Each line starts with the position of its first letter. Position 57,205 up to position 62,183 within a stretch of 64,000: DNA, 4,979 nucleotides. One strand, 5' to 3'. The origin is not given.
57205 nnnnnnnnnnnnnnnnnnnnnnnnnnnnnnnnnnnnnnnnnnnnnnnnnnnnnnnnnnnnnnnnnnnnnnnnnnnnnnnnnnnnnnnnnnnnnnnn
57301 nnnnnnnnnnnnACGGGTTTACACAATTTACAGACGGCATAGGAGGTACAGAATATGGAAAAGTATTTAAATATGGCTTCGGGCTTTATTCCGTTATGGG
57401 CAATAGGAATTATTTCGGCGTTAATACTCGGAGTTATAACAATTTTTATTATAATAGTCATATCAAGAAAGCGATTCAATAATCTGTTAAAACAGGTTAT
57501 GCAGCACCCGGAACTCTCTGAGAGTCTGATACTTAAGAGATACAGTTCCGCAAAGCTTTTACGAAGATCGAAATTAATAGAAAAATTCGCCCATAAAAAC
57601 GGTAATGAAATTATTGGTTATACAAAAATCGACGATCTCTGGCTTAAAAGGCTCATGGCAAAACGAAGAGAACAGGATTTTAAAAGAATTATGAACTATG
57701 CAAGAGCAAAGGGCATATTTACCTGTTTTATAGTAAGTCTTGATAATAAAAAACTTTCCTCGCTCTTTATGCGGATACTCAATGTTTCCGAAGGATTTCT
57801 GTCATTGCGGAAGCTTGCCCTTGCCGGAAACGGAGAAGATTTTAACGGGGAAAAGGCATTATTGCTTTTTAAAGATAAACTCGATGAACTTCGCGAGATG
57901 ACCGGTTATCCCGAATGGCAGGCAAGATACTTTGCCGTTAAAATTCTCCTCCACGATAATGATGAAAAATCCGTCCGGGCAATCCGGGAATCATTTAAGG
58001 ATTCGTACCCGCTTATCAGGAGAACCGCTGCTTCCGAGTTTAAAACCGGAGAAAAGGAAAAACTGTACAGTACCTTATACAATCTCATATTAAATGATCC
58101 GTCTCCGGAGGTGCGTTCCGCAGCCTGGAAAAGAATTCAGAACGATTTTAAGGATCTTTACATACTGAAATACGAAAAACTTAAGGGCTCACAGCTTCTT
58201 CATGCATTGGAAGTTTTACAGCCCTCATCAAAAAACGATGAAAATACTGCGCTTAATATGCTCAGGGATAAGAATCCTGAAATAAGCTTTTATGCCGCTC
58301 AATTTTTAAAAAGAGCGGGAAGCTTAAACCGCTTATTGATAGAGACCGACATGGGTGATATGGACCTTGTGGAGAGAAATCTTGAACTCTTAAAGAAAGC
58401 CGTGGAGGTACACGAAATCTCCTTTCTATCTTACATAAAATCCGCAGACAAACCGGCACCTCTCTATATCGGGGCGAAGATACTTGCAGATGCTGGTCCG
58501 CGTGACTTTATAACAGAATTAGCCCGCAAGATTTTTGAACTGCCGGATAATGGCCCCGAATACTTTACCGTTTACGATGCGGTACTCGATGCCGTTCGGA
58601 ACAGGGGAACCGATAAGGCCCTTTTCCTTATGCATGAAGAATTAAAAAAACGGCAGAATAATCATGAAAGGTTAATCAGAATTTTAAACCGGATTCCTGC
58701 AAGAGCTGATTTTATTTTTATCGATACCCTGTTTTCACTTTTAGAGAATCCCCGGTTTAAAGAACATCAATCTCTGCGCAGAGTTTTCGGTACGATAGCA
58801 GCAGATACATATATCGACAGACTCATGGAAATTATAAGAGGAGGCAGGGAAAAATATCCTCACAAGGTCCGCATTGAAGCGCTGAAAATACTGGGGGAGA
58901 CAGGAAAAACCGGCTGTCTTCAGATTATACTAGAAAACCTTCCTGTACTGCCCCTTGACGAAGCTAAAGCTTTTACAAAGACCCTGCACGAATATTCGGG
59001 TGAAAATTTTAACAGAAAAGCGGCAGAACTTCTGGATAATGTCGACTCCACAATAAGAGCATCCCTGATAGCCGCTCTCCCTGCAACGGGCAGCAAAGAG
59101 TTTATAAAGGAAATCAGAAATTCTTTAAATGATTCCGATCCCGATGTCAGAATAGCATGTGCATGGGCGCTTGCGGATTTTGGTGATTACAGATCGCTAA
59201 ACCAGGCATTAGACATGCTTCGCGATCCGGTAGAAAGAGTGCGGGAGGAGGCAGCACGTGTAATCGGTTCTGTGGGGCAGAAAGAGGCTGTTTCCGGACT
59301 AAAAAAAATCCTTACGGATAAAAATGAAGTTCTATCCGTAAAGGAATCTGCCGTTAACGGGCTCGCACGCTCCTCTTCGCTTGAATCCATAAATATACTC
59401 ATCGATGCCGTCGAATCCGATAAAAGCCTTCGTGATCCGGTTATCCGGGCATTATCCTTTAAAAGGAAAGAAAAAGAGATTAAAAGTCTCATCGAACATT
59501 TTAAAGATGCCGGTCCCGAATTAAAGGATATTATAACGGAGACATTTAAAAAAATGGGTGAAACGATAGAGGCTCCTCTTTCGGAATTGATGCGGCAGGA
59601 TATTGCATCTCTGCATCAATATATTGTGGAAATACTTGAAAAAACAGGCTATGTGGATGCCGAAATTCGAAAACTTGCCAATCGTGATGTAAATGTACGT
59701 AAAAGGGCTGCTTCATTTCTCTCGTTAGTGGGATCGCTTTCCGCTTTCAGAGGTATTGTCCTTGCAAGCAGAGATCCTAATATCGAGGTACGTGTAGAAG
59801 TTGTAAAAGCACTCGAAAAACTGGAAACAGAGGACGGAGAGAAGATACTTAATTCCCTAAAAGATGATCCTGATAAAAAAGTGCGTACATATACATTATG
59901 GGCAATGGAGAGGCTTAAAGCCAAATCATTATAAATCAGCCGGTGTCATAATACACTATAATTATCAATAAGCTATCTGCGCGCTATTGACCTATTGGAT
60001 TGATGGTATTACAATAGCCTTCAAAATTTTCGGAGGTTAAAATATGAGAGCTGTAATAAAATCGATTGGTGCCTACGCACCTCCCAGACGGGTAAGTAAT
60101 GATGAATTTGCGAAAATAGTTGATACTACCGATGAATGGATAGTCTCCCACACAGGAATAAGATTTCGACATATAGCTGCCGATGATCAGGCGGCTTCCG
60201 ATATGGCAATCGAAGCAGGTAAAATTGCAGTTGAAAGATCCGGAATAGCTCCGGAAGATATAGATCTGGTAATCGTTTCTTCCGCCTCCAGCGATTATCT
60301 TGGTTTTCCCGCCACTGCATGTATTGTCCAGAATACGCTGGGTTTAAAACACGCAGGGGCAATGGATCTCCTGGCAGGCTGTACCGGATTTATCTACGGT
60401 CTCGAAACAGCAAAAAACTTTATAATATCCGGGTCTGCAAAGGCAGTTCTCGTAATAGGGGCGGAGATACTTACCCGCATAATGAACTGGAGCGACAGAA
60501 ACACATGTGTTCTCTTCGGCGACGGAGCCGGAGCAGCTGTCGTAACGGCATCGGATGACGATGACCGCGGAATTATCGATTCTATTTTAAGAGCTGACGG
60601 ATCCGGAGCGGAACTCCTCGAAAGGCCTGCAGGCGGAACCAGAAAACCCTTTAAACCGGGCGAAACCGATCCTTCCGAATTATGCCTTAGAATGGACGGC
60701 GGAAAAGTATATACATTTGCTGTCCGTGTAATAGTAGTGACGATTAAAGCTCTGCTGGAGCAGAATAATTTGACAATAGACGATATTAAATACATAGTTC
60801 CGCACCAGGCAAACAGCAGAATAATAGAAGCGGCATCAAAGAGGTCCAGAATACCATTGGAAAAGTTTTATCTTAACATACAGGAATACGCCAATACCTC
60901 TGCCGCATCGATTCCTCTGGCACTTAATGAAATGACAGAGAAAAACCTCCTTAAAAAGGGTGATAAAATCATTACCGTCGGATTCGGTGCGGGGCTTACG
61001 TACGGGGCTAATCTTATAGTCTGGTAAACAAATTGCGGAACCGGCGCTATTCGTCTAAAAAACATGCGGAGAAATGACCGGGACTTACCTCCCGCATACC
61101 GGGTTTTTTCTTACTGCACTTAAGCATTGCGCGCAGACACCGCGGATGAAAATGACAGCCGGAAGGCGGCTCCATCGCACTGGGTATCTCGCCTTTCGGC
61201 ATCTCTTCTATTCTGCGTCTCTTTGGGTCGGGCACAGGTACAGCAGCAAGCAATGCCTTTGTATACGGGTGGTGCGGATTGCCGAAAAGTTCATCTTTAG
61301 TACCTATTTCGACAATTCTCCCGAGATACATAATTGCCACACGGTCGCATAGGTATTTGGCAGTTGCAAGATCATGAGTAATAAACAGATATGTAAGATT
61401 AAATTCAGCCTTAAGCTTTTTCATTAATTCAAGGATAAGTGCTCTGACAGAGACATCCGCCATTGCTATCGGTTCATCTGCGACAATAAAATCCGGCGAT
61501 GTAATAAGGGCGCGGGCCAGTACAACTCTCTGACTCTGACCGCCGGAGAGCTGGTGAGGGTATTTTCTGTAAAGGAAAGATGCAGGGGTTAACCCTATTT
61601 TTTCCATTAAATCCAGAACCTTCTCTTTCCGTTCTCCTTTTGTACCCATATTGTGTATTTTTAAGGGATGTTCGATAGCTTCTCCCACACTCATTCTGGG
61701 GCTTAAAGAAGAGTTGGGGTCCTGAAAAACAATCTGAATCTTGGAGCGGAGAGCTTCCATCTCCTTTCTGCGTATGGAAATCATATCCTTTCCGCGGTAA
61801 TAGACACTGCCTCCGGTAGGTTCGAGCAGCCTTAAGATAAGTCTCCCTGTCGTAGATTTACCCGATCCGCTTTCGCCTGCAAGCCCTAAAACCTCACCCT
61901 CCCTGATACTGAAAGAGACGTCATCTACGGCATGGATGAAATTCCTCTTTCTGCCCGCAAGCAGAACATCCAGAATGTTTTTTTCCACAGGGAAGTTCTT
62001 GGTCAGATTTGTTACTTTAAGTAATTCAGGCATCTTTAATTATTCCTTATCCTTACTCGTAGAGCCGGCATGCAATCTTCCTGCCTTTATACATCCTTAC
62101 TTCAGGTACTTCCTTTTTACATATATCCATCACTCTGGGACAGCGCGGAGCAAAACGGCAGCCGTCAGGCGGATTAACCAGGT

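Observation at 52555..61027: Fatty-acid synthesis cluster interrupted and inverted by a GAF/PAS-cyclase and HEAT-repeat gene pair, with no acpP between fabG and fabF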

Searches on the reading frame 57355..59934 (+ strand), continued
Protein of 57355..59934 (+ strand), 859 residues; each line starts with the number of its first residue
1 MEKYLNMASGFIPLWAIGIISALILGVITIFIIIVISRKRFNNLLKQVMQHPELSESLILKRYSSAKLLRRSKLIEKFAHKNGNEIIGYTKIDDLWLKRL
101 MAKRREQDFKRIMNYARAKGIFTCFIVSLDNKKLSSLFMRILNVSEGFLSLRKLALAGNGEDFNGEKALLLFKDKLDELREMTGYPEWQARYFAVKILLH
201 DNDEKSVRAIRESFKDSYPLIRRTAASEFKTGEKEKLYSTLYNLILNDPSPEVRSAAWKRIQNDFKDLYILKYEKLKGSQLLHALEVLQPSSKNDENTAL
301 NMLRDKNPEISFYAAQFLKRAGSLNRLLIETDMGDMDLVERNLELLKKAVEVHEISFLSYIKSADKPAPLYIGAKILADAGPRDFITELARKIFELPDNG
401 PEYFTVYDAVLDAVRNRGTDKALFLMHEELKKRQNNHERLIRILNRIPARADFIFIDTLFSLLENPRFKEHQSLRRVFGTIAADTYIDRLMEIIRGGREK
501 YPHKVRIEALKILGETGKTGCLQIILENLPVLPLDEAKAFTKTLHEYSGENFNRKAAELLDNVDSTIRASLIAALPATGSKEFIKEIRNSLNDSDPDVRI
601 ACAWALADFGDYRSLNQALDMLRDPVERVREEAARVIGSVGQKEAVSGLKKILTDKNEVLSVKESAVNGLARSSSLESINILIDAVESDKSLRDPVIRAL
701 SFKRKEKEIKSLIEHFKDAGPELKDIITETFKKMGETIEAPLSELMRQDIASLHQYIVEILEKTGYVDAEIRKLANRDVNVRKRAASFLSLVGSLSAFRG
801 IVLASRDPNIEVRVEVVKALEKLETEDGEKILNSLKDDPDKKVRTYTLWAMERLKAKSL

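Call 78: find_encoding_contigs(protein=P0290, flank=10000, max_places=1)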
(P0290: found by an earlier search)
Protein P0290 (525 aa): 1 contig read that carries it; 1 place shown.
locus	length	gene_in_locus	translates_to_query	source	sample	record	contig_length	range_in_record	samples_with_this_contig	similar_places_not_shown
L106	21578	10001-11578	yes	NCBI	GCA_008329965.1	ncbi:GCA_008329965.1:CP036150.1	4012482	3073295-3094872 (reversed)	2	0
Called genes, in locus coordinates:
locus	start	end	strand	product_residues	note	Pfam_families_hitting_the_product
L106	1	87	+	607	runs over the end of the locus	PF01541:GIY-YIG, PF27096:UvrC_M, PF22920:UvrC_RNaseH, PF08459:UvrC_RNaseH_dom, PF12826:HHH_2, PF14520:HHH_5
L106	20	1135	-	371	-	PF00149:Metallophos, PF12850:Metallophos_2 (faint)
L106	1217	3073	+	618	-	PF02310:B12-binding, PF04055:Radical_SAM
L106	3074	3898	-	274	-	PF00149:Metallophos, PF12850:Metallophos_2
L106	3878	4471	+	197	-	-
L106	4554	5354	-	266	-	-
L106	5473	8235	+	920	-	-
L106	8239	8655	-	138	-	PF01451:LMWPc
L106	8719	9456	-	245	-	PF00392:GntR, PF08220:HTH_DeoR (faint), PF08279:HTH_11 (faint), PF07702:UTRA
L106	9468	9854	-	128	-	PF16697:Yop-YscD_cpl, PF00498:FHA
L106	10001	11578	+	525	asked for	PF00211:Guanylate_cyc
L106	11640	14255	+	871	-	PF02985:HEAT (faint), PF13513:HEAT_EZ (faint), PF03130:HEAT_PBS (faint), PF13646:HEAT_2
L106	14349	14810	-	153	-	PF08901:DUF1847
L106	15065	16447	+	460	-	PF13487:HD_5, PF01966:HD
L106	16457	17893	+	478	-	-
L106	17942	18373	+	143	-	PF01475:FUR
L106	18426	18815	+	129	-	PF01297:ZnuA (weak)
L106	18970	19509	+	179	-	PF10986:ZrgA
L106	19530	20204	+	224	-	PF00005:ABC_tran, PF13304:AAA_21 (faint)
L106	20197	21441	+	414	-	PF12704:MacB_PCD, PF02687:FtsX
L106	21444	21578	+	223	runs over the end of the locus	PF11736:DUF3299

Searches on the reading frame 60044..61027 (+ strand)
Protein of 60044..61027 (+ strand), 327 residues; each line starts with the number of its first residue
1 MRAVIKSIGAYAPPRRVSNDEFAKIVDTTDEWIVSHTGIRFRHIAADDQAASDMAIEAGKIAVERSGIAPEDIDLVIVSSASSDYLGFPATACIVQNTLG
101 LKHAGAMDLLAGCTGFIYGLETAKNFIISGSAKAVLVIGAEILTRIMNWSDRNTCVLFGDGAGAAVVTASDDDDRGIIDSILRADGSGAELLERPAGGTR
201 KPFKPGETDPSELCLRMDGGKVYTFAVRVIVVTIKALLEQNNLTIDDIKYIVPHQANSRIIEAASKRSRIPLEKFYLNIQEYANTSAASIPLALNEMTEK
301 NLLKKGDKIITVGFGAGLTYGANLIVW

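Call 3: search_protein_families(library=pfam, proteins=[window:60044-61027:+])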
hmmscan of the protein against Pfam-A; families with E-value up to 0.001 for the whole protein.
window:60044-61027:+ (327 aa): 5 families
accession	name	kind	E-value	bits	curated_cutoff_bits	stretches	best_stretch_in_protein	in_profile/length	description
PF08541.16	ACP_syn_III_C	-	5e-35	120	26.6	1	238-327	1-90/90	3-Oxoacyl-[acyl-carrier-protein (ACP)] synthase III C terminal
PF08545.16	ACP_syn_III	-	1.3e-30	105.6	24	1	107-186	1-80/80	3-Oxoacyl-[acyl-carrier-protein (ACP)] synthase III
PF00108.29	Thiolase_N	-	3.9e-07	30.2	26.4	1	45-147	17-119/260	Thiolase, N-terminal domain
PF00195.25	Chal_sti_synt_N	-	8e-05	22.6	27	1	49-169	97-223/225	Chalcone and stilbene synthases, N-terminal domain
PF08392.18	FAE1_CUT1_RppA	-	0.00036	20.4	27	1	61-171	93-207/290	FAE1/Type III polyketide synthase-like protein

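Call 4: search_protein_families(library=ncbifam, proteins=[window:60044-61027:+])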
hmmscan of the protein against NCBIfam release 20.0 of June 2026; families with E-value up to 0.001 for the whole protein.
window:60044-61027:+ (327 aa): 24 families
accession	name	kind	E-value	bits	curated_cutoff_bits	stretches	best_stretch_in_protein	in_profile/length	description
NF006829.0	PRK09352.1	subfamily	3.2e-120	400.9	249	1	2-327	4-321/322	beta-ketoacyl-ACP synthase 3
TIGR00747.1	fabH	subfamily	7.2e-113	376.9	292.1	1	1-327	1-322/322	beta-ketoacyl-ACP synthase III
NF004623.0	PRK05963.1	equivalog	8.8e-81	271.7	437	1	5-325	8-326/328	beta-ketoacyl-ACP synthase III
NF005541.0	PRK07204.1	equivalog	5.7e-64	216.6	402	1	4-322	6-324/329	beta-ketoacyl-ACP synthase III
NF005703.0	PRK07515.1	equivalog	9.9e-42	143.1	304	1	51-324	96-369/373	beta-ketoacyl-ACP synthase III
NF005308.0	PRK06840.1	equivalog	2.2e-40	138.7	315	1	3-327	5-335/339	3-oxoacyl-ACP synthase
NF006720.0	PRK09258.1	equivalog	2.5e-36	125.7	285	1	3-321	6-332/338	3-oxoacyl-ACP synthase III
NF009519.0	PRK12880.1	equivalog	7.4e-32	111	436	1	36-325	45-336/353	beta-ketoacyl-ACP synthase III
NF003274.0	PRK04262.1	equivalog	1.2e-27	96.9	244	2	3-142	3-142/347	hydroxymethylglutaryl-CoA synthase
TIGR00748.1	HMG_CoA_syn_Arc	equivalog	5.5e-20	71.9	353.35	2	5-142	4-141/345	hydroxymethylglutaryl-CoA synthase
NF005293.2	PRK06816.1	subfamily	2.2e-16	59.9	450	1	228-311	271-360/378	StlD/DarB family beta-ketosynthase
NF053539.1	resorcinol_DarB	exception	6.7e-14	51.8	550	1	232-310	275-358/377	dialkylresorcinol biosynthesis protein DarB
NF004720.0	PRK06064.1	subfamily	4.5e-11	42.1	420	1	48-148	19-120/389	thiolase domain-containing protein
NF042429.2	DHPHCoAsyn_DpgA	equivalog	1.5e-08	33.9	425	1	47-173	66-196/350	3,5-dihydroxyphenylacetyl-CoA synthase DpgA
NF005704.0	PRK07516.1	subfamily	2.2e-07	30.2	412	1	33-146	6-118/389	thiolase domain-containing protein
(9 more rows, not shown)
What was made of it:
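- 60044..61027 (+): fabH, beta-ketoacyl-ACP synthase III (327 aa). Divergent from fabD and convergent with oppF (61047-62033, minus strand). NF006829 401 bits, above the 249 cut-off, and TIGR00747 377 bits, above 292 (call 4).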

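Call 10: find_related_loci(query=window:60044-61027:+, collection=genome_contigs, flank=10000)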
Query window:60044-61027:+ (327 aa) in genome_contigs; peptide patterns used: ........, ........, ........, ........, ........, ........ (x = any residue, [..] = any of these).
179 stretches matched a pattern; 16 encode a relative of the query (tblastn E <= 1e-3); 16 distinct loci.
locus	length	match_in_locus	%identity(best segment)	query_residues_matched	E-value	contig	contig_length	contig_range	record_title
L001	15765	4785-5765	93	1-327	0e+0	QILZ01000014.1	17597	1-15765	MAG: Spirochaetales bacterium isolate SZUA-6 Ga0063293_10002522, whole genome shotgun sequence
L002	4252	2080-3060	87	1-327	0e+0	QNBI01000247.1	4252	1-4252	MAG: Spirochaetes bacterium isolate B123_G9 B123_Guay9_scaffold_43810, whole genome shotgun sequence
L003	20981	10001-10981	70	1-327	5e-161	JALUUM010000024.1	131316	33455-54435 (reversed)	MAG: Spirochaetales bacterium isolate 128-326_metabat1_scaf2bin.014 128-326_scaffold_27_c1, whole genome shotgun sequenc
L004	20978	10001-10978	63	1-327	2e-144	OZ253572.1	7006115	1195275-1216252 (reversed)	MAG: Spirochaetia bacterium isolate 72bb51b6-cb5f-447a-8604-6b23f49a98cc genome assembly, chromosome: 1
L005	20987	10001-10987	62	1-327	7e-143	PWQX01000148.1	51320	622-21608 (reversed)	MAG: Spirochaetaceae bacterium isolate CSSed10_65m CS-Sed10-C605, whole genome shotgun sequence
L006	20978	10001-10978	61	1-327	2e-139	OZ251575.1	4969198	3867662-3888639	MAG: Spirochaetia bacterium isolate 617b14b6-7821-4a15-9039-de9782a91b86 genome assembly, chromosome: 1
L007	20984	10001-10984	62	1-327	7e-139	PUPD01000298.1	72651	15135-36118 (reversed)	MAG: Spirochaetaceae bacterium isolate B1Sed10_113R1 B1-Sed10-C145, whole genome shotgun sequence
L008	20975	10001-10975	57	5-327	2e-113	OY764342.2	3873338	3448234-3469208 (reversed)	MAG: Spirochaetia bacterium isolate 9506cec9-e293-4340-b26d-6248213b6694 genome assembly, chromosome: 1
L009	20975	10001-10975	50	2-327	8e-101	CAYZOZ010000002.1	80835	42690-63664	MAG TPA_asm: uncultured Phascolarctobacterium sp. isolate SRP222552_co1_493 genome assembly, contig: NODE_25_length_8083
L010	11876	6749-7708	47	5-327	3e-98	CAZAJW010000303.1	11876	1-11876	MAG TPA_asm: uncultured Atribacterota bacterium isolate SRP067234_co1_54 genome assembly, contig: k99_84484, whole genom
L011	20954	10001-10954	49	5-327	4e-96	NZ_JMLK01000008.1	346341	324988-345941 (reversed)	Clostridium akagii DSM 12554 BR66DRAFT_scaffold00005.5_C, whole genome shotgun sequence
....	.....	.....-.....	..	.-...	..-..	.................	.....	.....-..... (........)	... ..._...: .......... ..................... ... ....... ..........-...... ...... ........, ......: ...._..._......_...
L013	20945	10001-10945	48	8-327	2e-90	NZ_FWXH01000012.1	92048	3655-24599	Clostridium acidisoli DSM 12555, whole genome shotgun sequence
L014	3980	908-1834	48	13-325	1e-90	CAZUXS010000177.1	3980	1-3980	MAG TPA_asm: uncultured Lachnospiraceae bacterium isolate SRP222552_co1_206 genome assembly, contig: NODE_32165_length_3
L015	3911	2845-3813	42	2-327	2e-84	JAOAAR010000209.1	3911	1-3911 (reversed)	MAG: Planctomycetota bacterium isolate SKW154 NODE_206_length_3911_cov_3.001565, whole genome shotgun sequence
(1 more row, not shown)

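Call 31: search_protein_families(library=pfam, proteins=[L005:8665-9942:+, L004:8373-9782:+, L006:8315-9826:+, L007:8616-9863:+, L008:8522-9823:-, L003:11550-12779:+, L003:5820-6743:+], max_evalue=0.1)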
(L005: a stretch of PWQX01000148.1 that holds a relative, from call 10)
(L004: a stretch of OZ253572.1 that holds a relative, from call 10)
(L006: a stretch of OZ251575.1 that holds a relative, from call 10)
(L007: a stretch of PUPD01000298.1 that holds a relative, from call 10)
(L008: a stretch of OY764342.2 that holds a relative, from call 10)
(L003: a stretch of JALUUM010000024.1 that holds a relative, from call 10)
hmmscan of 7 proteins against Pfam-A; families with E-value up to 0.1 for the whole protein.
L005:8665-9942:+ (425 aa): 0 families

L004:8373-9782:+ (469 aa): 0 families

L006:8315-9826:+ (503 aa): 0 families

L007:8616-9863:+ (415 aa): 0 families

L008:8522-9823:- (433 aa): 2 families
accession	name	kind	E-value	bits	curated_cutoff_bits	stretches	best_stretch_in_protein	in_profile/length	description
PF00027.35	cNMP_binding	-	7e-19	68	27.5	1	320-402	3-89/89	Cyclic nucleotide-binding domain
PF13581.12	HATPase_c_2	-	3.1e-08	34.1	27.4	1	159-296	12-124/127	Histidine kinase-like ATPase domain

L003:11550-12779:+ (409 aa): 12 families
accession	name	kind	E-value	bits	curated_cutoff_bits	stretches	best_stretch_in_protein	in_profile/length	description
PF00248.27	Aldo_ket_red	-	3.1e-29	102.4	24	1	51-241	2-198/291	Aldo/keto reductase family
PF13534.11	Fer4_17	-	7.9e-07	30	22.2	1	302-387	2-61/61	4Fe-4S dicluster domain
PF13183.11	Fer4_8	-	2.7e-06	28.3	27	1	302-386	5-68/68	4Fe-4S dicluster domain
PF13187.11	Fer4_9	-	0.00027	21.3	27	1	302-385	2-50/52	4Fe-4S dicluster domain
PF13746.11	Fer4_18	-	0.00093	19.8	27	0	359-390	48-79/114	4Fe-4S dicluster domain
PF25160.1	LdpA_Fe-S-bd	-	0.0044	17.2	27.6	1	366-385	22-41/49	LdpA Fe-S cluster-binding domain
PF13484.11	Fer4_16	-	0.0077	17.4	30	1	360-384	41-65/66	4Fe-4S double cluster binding domain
PF13237.11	Fer4_10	-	0.009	16.4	25.5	1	367-388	4-22/53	4Fe-4S dicluster domain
PF14697.11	Fer4_21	-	0.014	15.9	35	1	368-384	37-53/59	4Fe-4S dicluster domain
PF17179.9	Fer4_22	-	0.022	16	27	1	345-386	58-95/95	4Fe-4S dicluster domain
PF00037.32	Fer4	-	0.026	14.8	21.1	1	369-384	5-20/24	4Fe-4S binding domain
PF12797.12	Fer4_2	-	0.034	14.6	24.5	1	368-384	6-22/22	4Fe-4S binding domain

L003:5820-6743:+ (307 aa): 1 family
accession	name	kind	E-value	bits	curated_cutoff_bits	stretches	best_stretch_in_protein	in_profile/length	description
PF01515.24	PTA_PTB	-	1.5e-51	176.1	24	2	89-301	106-317/319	Phosphate acetyl/butaryl transferase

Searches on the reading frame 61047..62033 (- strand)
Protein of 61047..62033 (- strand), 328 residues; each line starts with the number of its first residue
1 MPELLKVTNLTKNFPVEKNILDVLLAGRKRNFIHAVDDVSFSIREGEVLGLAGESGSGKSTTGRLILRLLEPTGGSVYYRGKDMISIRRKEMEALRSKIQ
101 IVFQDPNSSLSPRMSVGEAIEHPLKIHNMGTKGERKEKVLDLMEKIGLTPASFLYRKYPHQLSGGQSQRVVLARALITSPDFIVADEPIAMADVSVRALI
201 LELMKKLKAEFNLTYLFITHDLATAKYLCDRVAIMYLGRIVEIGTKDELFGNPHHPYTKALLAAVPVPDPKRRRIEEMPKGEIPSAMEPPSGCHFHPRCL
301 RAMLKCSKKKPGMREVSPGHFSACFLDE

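Call 3: search_protein_families(library=pfam, proteins=[window:61047-62033:-])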
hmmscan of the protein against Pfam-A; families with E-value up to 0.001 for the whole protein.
window:61047-62033:- (328 aa): 2 families
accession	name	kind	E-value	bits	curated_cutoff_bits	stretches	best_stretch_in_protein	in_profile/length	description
PF00005.33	ABC_tran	-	2.6e-33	115.9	25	1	37-190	2-137/137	ABC transporter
PF08352.17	oligo_HPY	-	7e-20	71.6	27.1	1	241-306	1-65/65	Oligopeptide/dipeptide transporter, C-terminal region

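Call 4: search_protein_families(library=ncbifam, proteins=[window:61047-62033:-])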
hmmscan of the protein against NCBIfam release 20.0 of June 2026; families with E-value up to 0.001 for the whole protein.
window:61047-62033:- (328 aa): 187 families (the best 25 are shown)
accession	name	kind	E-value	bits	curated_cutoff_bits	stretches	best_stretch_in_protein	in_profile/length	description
NF008453.0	PRK11308.1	subfamily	3e-104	348.9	408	1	3-326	11-325/334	dipeptide ABC transporter ATP-binding protein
NF011659.0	PRK15079.1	equivalog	1e-99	333.5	540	1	4-325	11-329/334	murein tripeptide/oligopeptide ABC transporter ATP binding protein OppF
NF043071.1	DppF_dipep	equivalog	1.9e-94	316.8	660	1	3-325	12-325/331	dipeptide ABC transporter ATP-binding subunit DppF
NF007613.0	PRK10261.1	equivalog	2.7e-84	283.8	1077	1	4-286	313-589/623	glutathione ABC transporter ATP-binding protein GsiA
NF043078.1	MMSYN1_0168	equivalog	3.7e-78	263.7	800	3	125-275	459-607/649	oligopeptide ABC transporter ATP-binding protein OppF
NF011713.0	PRK15134.1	equivalog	3.7e-75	253.5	834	2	156-271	151-266/529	microcin C ABC transporter ATP-binding protein YejF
NF007010.1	PRK09473.1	subfamily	2.8e-72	243.2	575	1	32-326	17-313/318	oligopeptide ABC transporter ATP-binding protein OppD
TIGR02769.1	nickel_nikE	equivalog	4.2e-69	233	332.55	1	24-275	16-263/265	nickel import ATP-binding protein NikE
NF008246.0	PRK11022.1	equivalog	5.8e-69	232.6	541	1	27-325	14-315/326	dipeptide ABC transporter ATP-binding protein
NF043079.1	MMSYN1_0167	equivalog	1.4e-64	218.9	740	2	89-326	297-534/561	oligopeptide ABC transporter ATP-binding protein OppD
NF007739.0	PRK10419.1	subfamily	3.8e-60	203.7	354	1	29-277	21-266/268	nickel ABC transporter ATP-binding protein NikE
TIGR01186.1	proV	subfamily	2.2e-56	191.5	326.6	1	34-265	7-233/363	betaine/proline/choline family ABC transporter ATP-binding protein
NF047576.1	opine_ATP_CntF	equivalog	1.2e-53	182.1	385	1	35-264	19-252/264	staphylopine uptake ABC transporter ATP-binding protein CntF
TIGR02770.1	nickel_nikD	equivalog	2.9e-53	180.6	318.7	1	36-264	2-228/230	nickel import ATP-binding protein NikD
NF047578.1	opine_ATP_CntD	equivalog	3.7e-53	180.5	380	1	35-264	19-252/266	staphylopine uptake ABC transporter ATP-binding protein CntD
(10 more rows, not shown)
